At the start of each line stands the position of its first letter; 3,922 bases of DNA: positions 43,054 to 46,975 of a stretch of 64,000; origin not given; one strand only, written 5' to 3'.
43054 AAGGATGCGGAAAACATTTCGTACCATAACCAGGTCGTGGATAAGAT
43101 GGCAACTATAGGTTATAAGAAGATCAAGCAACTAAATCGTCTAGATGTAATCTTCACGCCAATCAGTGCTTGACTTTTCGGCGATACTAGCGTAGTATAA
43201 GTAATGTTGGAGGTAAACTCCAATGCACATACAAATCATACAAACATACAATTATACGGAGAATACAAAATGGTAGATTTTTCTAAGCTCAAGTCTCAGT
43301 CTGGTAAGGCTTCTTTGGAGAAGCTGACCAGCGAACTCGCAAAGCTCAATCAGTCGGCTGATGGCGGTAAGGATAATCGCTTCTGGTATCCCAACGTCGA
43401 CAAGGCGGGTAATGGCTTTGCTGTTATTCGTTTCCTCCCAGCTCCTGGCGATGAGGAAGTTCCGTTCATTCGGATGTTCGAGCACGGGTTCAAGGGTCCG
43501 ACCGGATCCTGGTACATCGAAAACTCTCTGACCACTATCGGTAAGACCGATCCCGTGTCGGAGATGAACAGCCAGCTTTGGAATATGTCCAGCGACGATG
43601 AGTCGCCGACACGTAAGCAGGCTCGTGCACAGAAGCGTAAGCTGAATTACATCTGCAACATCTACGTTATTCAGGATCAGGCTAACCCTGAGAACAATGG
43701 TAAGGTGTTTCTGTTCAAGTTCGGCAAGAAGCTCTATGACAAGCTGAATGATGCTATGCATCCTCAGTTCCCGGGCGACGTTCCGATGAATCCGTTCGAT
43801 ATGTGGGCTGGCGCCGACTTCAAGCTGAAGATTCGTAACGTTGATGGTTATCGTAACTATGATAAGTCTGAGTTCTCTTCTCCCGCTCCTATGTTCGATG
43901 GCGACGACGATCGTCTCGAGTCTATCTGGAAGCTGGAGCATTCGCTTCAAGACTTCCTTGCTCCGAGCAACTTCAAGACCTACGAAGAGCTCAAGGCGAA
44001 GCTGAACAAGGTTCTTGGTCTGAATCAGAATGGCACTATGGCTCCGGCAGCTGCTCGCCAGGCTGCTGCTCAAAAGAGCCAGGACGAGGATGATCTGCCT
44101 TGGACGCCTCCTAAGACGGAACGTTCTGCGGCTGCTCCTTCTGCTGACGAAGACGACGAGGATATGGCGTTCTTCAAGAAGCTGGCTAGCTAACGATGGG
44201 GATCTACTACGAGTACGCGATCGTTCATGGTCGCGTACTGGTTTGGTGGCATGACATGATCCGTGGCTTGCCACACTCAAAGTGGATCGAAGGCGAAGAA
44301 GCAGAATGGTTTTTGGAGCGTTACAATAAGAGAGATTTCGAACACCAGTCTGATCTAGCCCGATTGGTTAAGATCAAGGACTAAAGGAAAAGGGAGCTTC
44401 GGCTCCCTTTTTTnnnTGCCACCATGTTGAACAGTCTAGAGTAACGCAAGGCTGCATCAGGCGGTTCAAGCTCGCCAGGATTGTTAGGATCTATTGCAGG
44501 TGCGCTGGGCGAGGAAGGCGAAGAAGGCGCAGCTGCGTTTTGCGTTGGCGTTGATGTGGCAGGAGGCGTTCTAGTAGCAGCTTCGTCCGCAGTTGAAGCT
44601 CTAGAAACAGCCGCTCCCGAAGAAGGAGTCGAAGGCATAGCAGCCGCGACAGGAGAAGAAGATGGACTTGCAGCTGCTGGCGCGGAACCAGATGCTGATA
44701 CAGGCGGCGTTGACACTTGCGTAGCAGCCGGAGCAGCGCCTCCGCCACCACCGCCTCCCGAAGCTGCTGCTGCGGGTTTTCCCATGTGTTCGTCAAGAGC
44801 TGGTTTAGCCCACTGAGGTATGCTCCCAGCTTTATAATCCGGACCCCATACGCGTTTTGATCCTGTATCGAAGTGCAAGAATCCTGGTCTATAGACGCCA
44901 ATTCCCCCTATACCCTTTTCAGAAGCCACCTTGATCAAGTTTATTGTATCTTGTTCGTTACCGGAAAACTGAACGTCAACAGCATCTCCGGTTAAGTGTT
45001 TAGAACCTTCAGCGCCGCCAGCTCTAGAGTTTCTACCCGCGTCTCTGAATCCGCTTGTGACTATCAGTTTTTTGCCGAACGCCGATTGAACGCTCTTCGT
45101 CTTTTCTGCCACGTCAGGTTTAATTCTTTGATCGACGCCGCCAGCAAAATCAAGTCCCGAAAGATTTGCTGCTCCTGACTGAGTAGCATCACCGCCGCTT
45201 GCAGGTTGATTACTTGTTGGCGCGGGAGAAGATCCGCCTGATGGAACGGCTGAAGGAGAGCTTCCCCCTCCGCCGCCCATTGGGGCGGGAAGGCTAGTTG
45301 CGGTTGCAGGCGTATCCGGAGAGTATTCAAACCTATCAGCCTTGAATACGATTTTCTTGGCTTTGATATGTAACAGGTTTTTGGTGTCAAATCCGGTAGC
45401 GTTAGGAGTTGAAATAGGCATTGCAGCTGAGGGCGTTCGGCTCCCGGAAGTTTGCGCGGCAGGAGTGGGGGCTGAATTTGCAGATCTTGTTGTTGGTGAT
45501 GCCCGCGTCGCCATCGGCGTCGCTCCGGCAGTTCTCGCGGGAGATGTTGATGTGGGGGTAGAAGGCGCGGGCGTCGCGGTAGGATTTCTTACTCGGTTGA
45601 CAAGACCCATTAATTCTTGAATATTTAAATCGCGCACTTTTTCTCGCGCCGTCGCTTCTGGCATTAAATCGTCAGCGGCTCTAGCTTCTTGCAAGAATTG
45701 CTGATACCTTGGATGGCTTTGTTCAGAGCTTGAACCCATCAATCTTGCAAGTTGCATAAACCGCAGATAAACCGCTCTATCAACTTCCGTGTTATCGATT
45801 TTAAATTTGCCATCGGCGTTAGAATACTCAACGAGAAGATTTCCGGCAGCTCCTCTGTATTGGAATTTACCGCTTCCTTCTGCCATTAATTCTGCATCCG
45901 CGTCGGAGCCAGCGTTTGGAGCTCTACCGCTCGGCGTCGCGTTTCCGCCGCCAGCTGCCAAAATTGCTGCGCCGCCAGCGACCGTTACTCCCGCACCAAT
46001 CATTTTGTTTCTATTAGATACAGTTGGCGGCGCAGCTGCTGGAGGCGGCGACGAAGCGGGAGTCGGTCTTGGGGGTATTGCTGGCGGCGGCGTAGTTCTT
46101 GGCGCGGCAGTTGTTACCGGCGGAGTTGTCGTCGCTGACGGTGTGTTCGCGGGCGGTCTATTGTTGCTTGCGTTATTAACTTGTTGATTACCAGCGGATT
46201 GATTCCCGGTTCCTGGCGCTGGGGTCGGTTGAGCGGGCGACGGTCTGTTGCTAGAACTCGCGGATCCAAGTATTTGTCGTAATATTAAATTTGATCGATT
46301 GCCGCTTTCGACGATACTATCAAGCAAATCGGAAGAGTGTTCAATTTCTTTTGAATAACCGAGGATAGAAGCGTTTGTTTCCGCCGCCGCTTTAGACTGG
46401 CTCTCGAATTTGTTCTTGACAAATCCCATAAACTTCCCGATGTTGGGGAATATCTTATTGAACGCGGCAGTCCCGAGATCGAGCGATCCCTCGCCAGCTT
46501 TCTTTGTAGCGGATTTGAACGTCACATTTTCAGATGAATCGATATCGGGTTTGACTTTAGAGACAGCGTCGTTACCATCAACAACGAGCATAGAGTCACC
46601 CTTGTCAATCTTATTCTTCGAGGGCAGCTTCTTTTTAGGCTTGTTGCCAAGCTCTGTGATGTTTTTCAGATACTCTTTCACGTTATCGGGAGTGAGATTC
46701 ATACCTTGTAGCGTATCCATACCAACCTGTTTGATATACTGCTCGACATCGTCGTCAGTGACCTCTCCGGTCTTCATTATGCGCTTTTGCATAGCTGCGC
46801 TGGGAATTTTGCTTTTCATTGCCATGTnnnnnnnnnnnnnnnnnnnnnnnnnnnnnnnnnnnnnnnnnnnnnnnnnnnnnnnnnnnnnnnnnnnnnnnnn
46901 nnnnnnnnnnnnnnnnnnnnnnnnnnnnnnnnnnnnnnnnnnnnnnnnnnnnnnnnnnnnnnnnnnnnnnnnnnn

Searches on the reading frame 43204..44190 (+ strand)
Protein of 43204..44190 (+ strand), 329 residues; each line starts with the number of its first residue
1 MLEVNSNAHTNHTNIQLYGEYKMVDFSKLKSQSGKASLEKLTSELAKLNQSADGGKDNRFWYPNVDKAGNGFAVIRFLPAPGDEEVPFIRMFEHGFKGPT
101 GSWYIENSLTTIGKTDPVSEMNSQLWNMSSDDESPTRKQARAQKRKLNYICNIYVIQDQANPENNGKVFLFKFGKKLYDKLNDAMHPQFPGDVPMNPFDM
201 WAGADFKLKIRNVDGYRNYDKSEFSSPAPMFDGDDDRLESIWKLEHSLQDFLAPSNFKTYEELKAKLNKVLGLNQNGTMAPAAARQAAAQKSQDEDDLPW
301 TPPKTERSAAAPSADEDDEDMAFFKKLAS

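Call 34: search_protein_families(library=pfam, proteins=[window:43204-44190:+], max_evalue=0.001)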
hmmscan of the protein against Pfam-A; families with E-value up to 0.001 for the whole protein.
window:43204-44190:+ (329 aa): 1 family
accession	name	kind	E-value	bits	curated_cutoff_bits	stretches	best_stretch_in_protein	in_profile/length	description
PF08804.16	gp32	-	8.5e-46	157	26.8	1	69-270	1-207/208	gp32 DNA binding protein like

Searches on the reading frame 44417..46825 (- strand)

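Call 34: search_protein_families(library=pfam, proteins=[window:44417-46825:-], max_evalue=0.001)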
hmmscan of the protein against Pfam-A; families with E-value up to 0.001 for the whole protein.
window:44417-46825:- (803 aa): 2 families
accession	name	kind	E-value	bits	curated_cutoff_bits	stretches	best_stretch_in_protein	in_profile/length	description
PF08291.16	Peptidase_M15_3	-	3.6e-16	59.7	23.2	1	561-652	16-107/108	Peptidase M15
PF05951.18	Peptidase_M15_2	-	4e-06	27.1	27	1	585-660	72-153/153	Bacterial protein of unknown function (DUF882)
